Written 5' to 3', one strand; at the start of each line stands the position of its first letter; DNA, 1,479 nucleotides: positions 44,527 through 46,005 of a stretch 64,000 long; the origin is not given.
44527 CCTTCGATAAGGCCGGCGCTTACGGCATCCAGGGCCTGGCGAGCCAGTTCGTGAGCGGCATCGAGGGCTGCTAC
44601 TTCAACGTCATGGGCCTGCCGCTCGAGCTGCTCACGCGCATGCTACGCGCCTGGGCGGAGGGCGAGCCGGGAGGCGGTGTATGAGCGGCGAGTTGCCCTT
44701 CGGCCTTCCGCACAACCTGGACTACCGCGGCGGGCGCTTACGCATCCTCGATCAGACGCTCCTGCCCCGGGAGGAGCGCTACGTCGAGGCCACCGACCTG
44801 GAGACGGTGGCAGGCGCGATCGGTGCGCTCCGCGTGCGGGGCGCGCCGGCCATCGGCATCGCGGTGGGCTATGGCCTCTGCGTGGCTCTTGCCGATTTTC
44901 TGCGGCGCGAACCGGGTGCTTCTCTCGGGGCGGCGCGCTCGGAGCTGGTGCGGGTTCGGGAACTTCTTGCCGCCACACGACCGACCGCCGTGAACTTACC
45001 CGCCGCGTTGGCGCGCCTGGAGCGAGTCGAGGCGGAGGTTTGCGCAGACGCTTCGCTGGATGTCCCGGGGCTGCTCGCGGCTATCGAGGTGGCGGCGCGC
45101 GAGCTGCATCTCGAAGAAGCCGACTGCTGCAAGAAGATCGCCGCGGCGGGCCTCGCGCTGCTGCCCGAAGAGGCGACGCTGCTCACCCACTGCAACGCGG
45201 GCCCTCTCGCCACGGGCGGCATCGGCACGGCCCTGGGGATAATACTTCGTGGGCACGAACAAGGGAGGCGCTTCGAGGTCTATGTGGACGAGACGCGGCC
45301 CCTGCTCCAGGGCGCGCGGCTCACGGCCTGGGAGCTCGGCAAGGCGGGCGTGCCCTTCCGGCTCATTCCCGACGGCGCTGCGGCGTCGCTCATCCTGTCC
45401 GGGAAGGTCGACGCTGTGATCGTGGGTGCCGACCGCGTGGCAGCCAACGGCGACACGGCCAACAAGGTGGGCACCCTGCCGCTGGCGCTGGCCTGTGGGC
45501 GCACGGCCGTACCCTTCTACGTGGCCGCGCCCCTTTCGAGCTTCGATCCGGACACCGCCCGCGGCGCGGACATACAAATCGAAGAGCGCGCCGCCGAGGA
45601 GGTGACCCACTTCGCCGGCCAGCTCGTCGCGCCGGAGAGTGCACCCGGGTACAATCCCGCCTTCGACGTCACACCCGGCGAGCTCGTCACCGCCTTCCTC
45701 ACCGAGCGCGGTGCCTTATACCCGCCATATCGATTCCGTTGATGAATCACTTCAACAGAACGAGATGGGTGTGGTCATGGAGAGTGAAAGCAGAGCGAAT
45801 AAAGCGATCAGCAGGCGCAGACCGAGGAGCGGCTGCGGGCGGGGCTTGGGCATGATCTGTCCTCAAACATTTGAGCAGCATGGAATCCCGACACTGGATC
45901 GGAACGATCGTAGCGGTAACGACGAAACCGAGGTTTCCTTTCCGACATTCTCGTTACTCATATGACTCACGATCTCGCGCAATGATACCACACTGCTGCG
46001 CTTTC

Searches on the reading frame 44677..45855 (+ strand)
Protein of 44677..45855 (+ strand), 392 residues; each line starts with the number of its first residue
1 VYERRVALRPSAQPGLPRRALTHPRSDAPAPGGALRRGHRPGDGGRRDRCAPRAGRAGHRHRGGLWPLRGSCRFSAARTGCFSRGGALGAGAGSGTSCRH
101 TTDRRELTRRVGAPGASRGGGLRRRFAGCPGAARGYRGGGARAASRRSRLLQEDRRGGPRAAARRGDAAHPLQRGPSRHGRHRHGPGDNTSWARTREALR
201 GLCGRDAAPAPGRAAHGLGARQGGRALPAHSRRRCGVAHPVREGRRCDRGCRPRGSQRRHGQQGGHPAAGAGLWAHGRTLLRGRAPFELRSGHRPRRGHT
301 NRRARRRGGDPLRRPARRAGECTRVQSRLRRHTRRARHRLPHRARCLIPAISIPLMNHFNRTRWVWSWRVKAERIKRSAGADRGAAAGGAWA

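Call 10: search_protein_families(library=pfam, proteins=[window:44677-45855:+], max_evalue=0.001)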
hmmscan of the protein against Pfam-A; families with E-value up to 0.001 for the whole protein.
window:44677-45855:+ (392 aa): 0 families

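Call 54: search_protein_families(library=pfam, proteins=[window:44681-45742:+], max_evalue=0.00001)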
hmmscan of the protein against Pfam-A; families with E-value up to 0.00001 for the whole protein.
window:44681-45742:+ (353 aa): 1 family
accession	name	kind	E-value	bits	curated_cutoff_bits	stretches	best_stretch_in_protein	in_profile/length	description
PF01008.23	IF-2B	-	7.2e-72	242.4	22.4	1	52-348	2-280/280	Initiation factor 2 subunit family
